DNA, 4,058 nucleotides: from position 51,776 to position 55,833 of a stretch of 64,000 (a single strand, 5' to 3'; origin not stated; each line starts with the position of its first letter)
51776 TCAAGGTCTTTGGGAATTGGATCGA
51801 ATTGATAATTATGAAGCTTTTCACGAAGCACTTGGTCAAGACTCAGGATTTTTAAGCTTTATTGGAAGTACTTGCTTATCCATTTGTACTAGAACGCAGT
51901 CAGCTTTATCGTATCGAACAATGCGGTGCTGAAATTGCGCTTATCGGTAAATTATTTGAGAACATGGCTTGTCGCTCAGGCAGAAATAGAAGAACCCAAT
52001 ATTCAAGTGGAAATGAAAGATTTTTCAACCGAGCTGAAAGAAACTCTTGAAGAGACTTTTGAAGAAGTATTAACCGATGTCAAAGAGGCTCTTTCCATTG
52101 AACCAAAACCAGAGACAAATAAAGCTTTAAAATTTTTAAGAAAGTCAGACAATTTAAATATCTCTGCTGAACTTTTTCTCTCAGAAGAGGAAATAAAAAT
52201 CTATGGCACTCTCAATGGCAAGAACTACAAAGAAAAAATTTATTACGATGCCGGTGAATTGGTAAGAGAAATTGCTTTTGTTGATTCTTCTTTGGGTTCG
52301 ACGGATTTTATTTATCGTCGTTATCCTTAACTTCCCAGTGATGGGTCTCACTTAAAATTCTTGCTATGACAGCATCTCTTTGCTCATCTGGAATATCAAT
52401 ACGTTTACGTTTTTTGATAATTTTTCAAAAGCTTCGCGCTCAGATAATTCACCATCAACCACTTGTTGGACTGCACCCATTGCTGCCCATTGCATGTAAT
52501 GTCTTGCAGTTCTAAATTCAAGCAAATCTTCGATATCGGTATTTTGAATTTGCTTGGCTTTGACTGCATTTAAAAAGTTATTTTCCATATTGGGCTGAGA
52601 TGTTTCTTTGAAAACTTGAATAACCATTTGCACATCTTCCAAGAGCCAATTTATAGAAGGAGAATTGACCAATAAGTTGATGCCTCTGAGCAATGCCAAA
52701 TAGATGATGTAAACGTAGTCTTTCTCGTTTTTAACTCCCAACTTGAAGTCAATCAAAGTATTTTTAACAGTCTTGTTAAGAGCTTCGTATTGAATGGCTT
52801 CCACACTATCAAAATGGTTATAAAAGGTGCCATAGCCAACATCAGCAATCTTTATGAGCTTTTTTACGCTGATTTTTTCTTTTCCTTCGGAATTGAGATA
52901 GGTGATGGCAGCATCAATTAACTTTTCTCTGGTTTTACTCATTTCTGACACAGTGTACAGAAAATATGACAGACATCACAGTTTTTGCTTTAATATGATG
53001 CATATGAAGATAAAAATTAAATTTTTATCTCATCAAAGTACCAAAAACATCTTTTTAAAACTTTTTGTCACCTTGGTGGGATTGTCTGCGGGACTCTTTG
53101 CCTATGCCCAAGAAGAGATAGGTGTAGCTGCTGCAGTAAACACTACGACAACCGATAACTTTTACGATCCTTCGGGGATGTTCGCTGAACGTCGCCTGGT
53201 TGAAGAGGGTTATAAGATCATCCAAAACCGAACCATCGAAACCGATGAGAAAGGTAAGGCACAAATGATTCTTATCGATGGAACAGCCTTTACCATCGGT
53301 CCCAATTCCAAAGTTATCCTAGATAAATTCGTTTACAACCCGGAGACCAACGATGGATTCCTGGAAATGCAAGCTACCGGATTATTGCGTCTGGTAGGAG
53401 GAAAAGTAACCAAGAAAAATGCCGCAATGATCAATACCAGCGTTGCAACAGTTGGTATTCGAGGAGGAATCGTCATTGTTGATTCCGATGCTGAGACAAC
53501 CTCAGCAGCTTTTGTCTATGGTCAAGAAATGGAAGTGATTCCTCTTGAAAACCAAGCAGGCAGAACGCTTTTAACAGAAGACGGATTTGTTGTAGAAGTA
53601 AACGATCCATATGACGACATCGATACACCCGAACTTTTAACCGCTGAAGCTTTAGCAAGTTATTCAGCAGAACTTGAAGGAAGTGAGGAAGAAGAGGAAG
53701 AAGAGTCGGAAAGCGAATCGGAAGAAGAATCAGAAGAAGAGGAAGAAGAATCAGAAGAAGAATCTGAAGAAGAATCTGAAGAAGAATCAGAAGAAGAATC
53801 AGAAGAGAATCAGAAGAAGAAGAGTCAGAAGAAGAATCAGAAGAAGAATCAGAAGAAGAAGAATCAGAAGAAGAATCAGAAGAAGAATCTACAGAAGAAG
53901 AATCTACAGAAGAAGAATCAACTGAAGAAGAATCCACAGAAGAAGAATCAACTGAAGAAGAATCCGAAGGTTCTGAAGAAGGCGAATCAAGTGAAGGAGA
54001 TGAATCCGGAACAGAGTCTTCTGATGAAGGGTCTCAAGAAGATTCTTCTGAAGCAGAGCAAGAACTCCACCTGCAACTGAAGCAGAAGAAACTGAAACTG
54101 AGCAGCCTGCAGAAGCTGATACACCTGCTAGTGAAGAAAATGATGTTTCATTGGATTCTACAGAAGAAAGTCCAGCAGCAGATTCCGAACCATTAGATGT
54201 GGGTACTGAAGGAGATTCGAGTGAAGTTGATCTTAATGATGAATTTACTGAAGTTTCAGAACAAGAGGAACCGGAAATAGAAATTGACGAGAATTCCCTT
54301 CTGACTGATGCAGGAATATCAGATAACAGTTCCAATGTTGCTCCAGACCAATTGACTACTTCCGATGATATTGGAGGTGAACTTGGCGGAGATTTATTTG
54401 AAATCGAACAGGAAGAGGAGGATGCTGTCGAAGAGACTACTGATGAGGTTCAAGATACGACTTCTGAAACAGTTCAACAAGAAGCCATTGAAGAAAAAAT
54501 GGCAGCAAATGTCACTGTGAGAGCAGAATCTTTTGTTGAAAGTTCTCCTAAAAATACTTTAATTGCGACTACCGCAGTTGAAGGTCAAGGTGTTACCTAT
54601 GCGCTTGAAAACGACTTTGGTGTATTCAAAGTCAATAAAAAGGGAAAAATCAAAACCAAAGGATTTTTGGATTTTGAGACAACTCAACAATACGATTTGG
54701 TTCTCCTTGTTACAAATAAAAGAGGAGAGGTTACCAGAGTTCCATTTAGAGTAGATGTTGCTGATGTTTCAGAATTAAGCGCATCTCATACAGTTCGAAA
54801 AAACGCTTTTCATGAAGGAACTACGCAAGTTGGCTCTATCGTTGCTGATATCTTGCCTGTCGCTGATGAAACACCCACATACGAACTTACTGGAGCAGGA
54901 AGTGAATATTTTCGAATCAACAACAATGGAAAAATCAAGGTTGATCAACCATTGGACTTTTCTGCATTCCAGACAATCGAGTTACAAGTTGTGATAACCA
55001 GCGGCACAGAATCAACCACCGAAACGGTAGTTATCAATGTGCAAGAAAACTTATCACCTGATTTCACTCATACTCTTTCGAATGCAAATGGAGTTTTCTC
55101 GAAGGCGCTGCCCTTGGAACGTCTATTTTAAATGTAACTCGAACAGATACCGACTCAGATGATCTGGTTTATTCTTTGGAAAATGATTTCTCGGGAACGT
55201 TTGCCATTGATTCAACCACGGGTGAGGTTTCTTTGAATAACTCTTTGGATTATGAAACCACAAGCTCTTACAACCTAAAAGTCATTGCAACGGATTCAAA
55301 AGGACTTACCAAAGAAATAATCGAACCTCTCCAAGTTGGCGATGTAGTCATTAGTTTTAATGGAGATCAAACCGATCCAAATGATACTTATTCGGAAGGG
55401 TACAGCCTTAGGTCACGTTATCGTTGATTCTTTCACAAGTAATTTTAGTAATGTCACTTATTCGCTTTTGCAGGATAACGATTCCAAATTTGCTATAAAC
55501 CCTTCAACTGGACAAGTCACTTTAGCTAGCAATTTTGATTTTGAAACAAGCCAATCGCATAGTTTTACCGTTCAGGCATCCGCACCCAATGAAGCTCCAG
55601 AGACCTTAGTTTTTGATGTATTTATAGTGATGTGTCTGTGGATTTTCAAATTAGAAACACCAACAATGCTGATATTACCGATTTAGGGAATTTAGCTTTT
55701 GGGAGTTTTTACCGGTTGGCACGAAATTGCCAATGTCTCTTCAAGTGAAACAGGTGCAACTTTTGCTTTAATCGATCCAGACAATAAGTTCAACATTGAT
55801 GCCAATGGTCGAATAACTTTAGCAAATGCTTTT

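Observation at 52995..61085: Giant secreted protein with an unusual domain order: FecR-like, poly-acidic spacer, cadherin repeats, nidogen-like segment, TbpB-like barrel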

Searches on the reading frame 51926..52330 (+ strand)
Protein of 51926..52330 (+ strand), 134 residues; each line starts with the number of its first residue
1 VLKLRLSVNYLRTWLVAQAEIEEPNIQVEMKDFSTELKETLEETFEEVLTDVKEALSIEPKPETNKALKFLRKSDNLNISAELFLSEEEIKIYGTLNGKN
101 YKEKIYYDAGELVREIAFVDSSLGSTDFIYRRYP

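Call 6: search_protein_families(library=pfam, max_evalue=0.1, proteins=[window:51926-52330:+])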
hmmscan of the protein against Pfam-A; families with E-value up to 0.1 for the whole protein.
window:51926-52330:+ (134 aa): 2 families
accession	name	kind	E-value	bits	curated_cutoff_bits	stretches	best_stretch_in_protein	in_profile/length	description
PF11467.13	LEDGF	-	0.073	13.2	26.3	0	42-89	1-47/120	Lens epithelium-derived growth factor (LEDGF)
PF16152.10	DUF4860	-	0.095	13.1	25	0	79-116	23-59/98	Domain of unknown function (DUF4860)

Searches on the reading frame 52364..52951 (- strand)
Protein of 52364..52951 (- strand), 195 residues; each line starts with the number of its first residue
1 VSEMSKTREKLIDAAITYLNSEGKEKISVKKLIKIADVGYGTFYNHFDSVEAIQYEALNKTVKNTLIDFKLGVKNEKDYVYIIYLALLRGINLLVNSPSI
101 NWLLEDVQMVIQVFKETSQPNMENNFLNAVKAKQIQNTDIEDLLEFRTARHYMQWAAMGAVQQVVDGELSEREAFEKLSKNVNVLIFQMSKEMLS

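Call 6: search_protein_families(library=pfam, max_evalue=0.1, proteins=[window:52364-52951:-])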
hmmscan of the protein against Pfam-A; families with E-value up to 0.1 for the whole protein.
window:52364-52951:- (195 aa): 1 family
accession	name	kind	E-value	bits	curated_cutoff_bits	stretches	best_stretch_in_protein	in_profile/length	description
PF00440.29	TetR_N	-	9.6e-05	22.5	24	1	11-52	1-42/47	Bacterial regulatory proteins, tetR family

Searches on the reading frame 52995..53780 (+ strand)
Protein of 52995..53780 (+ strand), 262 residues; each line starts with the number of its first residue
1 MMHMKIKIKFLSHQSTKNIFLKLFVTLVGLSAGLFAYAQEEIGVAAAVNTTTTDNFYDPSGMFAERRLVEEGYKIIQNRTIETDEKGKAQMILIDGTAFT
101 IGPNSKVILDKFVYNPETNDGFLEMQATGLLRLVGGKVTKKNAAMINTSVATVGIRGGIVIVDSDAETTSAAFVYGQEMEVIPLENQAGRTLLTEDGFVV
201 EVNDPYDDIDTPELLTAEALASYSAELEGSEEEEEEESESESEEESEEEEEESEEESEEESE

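Call 7: search_protein_families(library=pfam, max_evalue=0.1, proteins=[window:52995-53780:+])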
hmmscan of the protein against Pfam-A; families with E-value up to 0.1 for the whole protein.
window:52995-53780:+ (262 aa): 1 family
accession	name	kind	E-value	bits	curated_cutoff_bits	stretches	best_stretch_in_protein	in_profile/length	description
PF04773.18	FecR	-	2.5e-06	28.3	24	1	80-174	2-92/97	FecR protein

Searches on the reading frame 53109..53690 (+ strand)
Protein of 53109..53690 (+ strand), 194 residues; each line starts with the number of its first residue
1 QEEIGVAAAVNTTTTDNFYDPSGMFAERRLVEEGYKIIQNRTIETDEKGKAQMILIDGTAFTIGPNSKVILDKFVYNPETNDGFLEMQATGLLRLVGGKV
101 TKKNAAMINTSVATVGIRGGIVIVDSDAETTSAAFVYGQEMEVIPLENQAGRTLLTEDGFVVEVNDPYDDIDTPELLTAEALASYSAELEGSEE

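Call 87: search_solved_structures(query=window:53109-53690:+, max_evalue=10, show_alignments=2)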
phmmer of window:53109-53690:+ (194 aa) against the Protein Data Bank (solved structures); distinct sequences matched with E-value up to 10: 15.
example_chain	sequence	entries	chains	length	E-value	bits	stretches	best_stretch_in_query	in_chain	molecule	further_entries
1tou_A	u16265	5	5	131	0.056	16.6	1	98-163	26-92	Fatty acid-binding protein, adipocyte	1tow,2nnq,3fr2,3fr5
5hz6_A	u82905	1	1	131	0.056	16.6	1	98-163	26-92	Fatty acid-binding protein, adipocyte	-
3fr4_A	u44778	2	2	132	0.057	16.6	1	98-163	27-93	Fatty acid-binding protein, adipocyte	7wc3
5edc_A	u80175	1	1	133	0.058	16.6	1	98-163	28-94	Fatty acid-binding protein, adipocyte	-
7fvu_A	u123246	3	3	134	0.059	16.5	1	98-163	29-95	Fatty acid-binding protein, adipocyte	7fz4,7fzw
5edb_A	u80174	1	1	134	0.059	16.5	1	98-163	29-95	Fatty acid-binding protein, adipocyte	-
9miw_A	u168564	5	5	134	0.059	16.5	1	98-163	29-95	Fatty acid-binding protein, adipocyte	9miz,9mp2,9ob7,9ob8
7fvv_A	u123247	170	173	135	0.06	16.5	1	98-163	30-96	Fatty acid-binding protein, adipocyte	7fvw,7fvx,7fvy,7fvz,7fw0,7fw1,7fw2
2hnx_A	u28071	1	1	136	0.061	16.5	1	98-163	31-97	Fatty acid-binding protein, adipocyte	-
3p6c_A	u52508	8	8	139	0.064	16.4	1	98-163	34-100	Fatty acid-binding protein, adipocyte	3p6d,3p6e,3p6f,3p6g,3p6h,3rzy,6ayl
6ljx_A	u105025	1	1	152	0.078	16.1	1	98-163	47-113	Fatty acid-binding protein, adipocyte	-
3q6l_A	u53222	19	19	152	0.079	16.1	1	98-163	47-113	Fatty acid-binding protein, adipocyte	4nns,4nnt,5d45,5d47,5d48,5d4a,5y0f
7fwf_A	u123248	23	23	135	0.15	15.2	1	98-165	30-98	Fatty acid-binding protein, adipocyte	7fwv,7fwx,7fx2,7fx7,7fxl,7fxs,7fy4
5hz8_A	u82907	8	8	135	0.15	15.2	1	97-163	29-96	Fatty acid-binding protein, adipocyte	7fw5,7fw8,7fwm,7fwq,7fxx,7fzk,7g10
1ab0_A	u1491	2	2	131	0.55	13.4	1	98-164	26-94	ADIPOCYTE LIPID BINDING PROTEIN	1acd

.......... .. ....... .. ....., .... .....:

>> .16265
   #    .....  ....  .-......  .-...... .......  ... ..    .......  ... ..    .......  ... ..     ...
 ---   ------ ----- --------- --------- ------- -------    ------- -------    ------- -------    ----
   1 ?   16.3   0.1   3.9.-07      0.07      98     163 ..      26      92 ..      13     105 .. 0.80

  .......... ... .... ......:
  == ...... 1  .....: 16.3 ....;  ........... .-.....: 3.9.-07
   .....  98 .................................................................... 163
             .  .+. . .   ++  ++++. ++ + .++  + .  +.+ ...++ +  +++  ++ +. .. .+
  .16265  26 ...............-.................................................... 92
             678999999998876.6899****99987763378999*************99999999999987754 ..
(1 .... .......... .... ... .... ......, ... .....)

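Call 90: find_homologous_proteins(query=A7, max_evalue=0.001)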
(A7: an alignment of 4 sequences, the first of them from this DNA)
Query A7 (4 sequences) (191 aa, profile of the alignment): 369 proteins with E <= 0.001 among 8000 candidates; the best 120 are listed.
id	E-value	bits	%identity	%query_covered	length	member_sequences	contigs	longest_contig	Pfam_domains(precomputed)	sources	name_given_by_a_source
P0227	4.3e-109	380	97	100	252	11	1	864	PF04773.19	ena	-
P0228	1.7e-108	378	93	100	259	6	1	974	PF04773.19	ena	-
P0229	2.2e-108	378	93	100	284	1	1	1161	PF04773.19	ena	-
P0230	4.6e-108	377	93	100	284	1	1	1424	PF04773.19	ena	-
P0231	4.9e-108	377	98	100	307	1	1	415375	PF04773.19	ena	-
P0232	5.0e-108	377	92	100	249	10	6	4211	PF04773.19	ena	-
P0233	1.2e-107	376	98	100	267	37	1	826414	PF04773.19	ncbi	-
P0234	2.6e-107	374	93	99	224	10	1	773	PF04773.19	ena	-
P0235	9.6e-107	373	92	98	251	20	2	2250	PF04773.19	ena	-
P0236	3.7e-105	367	59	100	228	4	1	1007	PF04773.19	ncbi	-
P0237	1.1e-104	366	61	100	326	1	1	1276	PF04773.19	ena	-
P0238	2.5e-100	352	59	100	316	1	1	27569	PF04773.19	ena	-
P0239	2.6e-100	352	59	100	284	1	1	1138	PF04773.19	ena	-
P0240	2.7e-100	352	59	100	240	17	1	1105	PF04773.19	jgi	-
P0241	9.3e-97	340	98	88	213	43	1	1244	PF04773.19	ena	-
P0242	2.2e-88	313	63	86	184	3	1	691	PF04773.19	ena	-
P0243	8.8e-88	311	63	84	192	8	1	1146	PF04773.19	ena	-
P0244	7.4e-86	305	67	77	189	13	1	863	PF04773.19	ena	-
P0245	1.8e-85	303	97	78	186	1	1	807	PF04773.19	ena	-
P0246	7.0e-77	275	61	100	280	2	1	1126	PF04773.19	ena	-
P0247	7.2e-76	272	62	99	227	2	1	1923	PF04773.19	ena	-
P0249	1.0e-75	271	64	99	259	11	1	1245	PF04773.19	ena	-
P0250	1.7e-75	271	62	99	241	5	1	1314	PF04773.19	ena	-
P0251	2.5e-75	270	62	100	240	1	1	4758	PF04773.19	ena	-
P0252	2.7e-75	270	62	97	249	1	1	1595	PF04773.19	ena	-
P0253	5.9e-75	269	62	100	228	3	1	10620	PF04773.19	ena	-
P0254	1.0e-74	268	61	100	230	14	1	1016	PF04773.19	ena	-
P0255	2.1e-74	267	63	100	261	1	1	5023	PF04773.19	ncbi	-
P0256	3.3e-74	267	61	100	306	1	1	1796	PF04773.19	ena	-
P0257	3.8e-74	266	63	100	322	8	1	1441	PF04773.19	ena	-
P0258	5.9e-74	266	63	100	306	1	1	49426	PF04773.19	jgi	jgi:hypothetical protein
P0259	1.7e-73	264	62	100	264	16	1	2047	PF04773.19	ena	-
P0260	1.8e-73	264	61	100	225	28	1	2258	PF04773.19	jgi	jgi:hypothetical protein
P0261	2.2e-73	264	62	100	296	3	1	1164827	PF04773.19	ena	-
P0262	2.3e-73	264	62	100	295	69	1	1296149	PF04773.19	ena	-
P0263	3.4e-73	263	62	100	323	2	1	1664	PF04773.19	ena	-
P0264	7.7e-73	262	61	100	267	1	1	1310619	PF04773.19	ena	-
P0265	1.1e-68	249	64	88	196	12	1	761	PF04773.19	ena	-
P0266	1.5e-68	248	59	99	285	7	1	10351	PF04773.19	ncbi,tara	tara:strand:+ start:7893 stop:8750 length:858 start_codon:yes stop_codon:yes gene_type:complete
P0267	2.4e-68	247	57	100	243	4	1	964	PF04773.19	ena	-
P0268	8.6e-68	246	57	99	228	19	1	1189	PF04773.19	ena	-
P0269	6.6e-67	243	64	85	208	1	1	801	PF04773.19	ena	-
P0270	2.6e-66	241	64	87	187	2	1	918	PF04773.19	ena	-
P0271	5.1e-66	240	57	100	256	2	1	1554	PF04773.19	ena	-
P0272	6.0e-66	240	57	99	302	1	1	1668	PF04773.19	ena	-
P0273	6.4e-66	239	58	99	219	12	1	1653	PF04773.19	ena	-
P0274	6.6e-66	239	57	99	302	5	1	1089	PF04773.19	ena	-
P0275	8.1e-66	239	57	100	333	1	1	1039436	PF04773.19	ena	-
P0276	2.0e-65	238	57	100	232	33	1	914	PF04773.19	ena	-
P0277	2.3e-65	238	57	99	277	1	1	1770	PF04773.19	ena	-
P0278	2.6e-65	238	53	99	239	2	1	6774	PF04773.19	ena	-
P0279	3.7e-65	237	57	98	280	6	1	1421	PF04773.19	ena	-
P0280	3.7e-65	237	57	98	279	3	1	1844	PF04773.19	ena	-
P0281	4.0e-65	237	57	98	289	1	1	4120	PF04773.19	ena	-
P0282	4.4e-65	237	57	98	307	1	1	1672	PF04773.19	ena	-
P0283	4.7e-65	237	57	98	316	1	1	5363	PF04773.19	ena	-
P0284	5.4e-65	236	57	98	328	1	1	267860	PF04773.19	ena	-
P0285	8.4e-65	236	55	100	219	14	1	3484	PF04773.19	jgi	jgi:hypothetical protein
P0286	8.9e-65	236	56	99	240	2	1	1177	PF04773.19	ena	-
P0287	1.3e-64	235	54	97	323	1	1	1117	PF04773.19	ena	-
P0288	1.6e-64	235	56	100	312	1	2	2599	PF04773.19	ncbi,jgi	-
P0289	2.5e-64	234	56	98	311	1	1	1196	PF04773.19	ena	-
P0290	3.3e-64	234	67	81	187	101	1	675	PF04773.19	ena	-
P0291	3.5e-64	234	56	99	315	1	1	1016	PF04773.19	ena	-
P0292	1.1e-63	232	55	97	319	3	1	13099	PF04773.19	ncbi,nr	ncbi:FecR domain-containing protein, partial [Gammaproteobacteria bacterium]|nr:FecR domain-containi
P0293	2.1e-63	231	55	97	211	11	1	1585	PF04773.19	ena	-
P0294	3.6e-63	231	54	99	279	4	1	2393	PF04773.19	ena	-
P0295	3.1e-62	227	55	99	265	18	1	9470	PF04773.19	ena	-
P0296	3.2e-62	227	62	85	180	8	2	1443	PF04773.19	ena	-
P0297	3.3e-62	227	65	79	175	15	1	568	PF04773.19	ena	-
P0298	3.3e-62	227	55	99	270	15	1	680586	PF04773.19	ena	-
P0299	5.9e-62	227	63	85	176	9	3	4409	PF04773.19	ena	-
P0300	6.9e-62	226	69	76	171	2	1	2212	PF04773.19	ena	-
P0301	1.1e-61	226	54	95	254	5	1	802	PF04773.19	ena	-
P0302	2.7e-61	224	53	95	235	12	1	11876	PF04773.19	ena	-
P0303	3.3e-61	224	61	82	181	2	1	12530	PF04773.19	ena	-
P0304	3.7e-61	224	52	99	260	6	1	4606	PF04773.19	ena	-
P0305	4.1e-61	224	54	95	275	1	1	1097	PF04773.19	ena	-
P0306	4.5e-61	224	54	99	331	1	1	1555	PF04773.19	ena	-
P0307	1.3e-60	222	52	99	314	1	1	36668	PF04773.19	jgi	jgi:flagellar biosynthesis GTPase FlhF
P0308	1.4e-60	222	53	95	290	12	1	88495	PF04773.19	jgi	jgi:hypothetical protein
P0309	1.6e-60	222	54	95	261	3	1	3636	PF04773.19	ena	-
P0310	1.9e-60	222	53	95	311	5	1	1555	PF04773.19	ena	-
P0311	2.1e-60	222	52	100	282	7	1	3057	PF04773.19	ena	-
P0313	2.6e-60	221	52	95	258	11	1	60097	PF04773.19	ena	-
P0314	3.0e-60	221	51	100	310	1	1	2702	PF04773.19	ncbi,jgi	-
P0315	2.1e-59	218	55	95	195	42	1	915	PF04773.19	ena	-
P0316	1.5e-58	215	54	96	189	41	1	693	PF04773.19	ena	-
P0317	2.8e-58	215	66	74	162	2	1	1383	PF04773.19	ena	-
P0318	8.3e-58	213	55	86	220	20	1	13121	PF04773.19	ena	-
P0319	2.4e-56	208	54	82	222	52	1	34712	PF04773.19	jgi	jgi:hypothetical protein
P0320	3.2e-56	208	64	72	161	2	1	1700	PF04773.19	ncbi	-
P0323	2.4e-55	205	61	76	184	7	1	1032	PF04773.19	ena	-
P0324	2.8e-55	205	61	76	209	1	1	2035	PF04773.19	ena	-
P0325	8.5e-55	203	62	76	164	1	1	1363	PF04773.19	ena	-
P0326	6.9e-54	200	63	73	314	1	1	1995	PF04773.19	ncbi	-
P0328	7.7e-50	187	61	72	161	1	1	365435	PF04773.19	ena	-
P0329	6.7e-49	184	61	72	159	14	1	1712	PF04773.19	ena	-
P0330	7.5e-49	184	62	69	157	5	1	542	PF04773.19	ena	-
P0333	4.3e-48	181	65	65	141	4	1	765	PF04773.19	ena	-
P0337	5.8e-47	178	62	67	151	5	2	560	PF04773.19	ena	-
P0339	5.1e-45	171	64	62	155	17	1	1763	PF04773.19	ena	-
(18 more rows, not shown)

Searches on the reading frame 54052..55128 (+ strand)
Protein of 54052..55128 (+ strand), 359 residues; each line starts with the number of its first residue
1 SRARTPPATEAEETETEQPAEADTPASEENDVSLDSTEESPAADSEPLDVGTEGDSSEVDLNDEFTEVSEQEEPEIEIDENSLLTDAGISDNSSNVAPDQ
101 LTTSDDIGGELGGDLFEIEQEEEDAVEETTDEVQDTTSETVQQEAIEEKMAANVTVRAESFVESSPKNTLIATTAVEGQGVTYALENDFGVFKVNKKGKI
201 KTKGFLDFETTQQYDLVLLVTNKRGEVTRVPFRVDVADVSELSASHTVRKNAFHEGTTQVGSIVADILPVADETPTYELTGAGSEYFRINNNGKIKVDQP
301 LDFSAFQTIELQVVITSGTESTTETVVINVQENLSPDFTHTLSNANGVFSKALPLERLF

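Call 7: search_protein_families(library=pfam, max_evalue=0.1, proteins=[window:54052-55128:+])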
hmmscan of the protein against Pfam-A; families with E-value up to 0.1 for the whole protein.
window:54052-55128:+ (359 aa): 1 family
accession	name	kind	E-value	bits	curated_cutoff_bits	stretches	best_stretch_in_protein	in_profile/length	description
PF00028.23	Cadherin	-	5.7e-12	46.3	28.8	2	179-234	29-90/93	Cadherin domain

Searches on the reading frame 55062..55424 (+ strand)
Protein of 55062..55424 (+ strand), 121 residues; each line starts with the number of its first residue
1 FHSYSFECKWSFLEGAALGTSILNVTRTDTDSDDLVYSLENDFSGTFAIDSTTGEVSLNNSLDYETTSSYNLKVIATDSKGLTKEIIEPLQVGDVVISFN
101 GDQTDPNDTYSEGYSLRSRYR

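Call 7: search_protein_families(library=pfam, max_evalue=0.1, proteins=[window:55062-55424:+])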
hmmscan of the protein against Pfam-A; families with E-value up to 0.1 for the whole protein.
window:55062-55424:+ (121 aa): 3 families
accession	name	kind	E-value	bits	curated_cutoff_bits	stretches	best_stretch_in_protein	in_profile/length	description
PF00028.23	Cadherin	-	2.5e-14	53.9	28.8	1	11-81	4-81/93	Cadherin domain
PF25374.1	Cadherin_FAT4_N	-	0.00023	21.9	35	1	9-75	6-68/85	FAT4-like, N-terminal cadherin-like domain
PF24957.1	DrmE_C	-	0.057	13.6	27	1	53-103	4-53/181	DISARM protein DrmE, C-terminal domain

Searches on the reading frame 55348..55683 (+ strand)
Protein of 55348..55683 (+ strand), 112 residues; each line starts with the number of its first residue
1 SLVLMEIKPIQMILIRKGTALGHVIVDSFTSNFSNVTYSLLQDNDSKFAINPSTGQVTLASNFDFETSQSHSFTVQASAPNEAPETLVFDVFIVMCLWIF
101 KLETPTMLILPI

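Call 7: search_protein_families(library=pfam, max_evalue=0.1, proteins=[window:55348-55683:+])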
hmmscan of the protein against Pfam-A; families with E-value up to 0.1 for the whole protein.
window:55348-55683:+ (112 aa): 2 families
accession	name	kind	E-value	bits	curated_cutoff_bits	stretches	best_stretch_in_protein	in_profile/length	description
PF00028.23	Cadherin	-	9.5e-09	36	28.8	1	34-82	29-79/93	Cadherin domain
PF25374.1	Cadherin_FAT4_N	-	0.015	16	35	1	34-73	26-65/85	FAT4-like, N-terminal cadherin-like domain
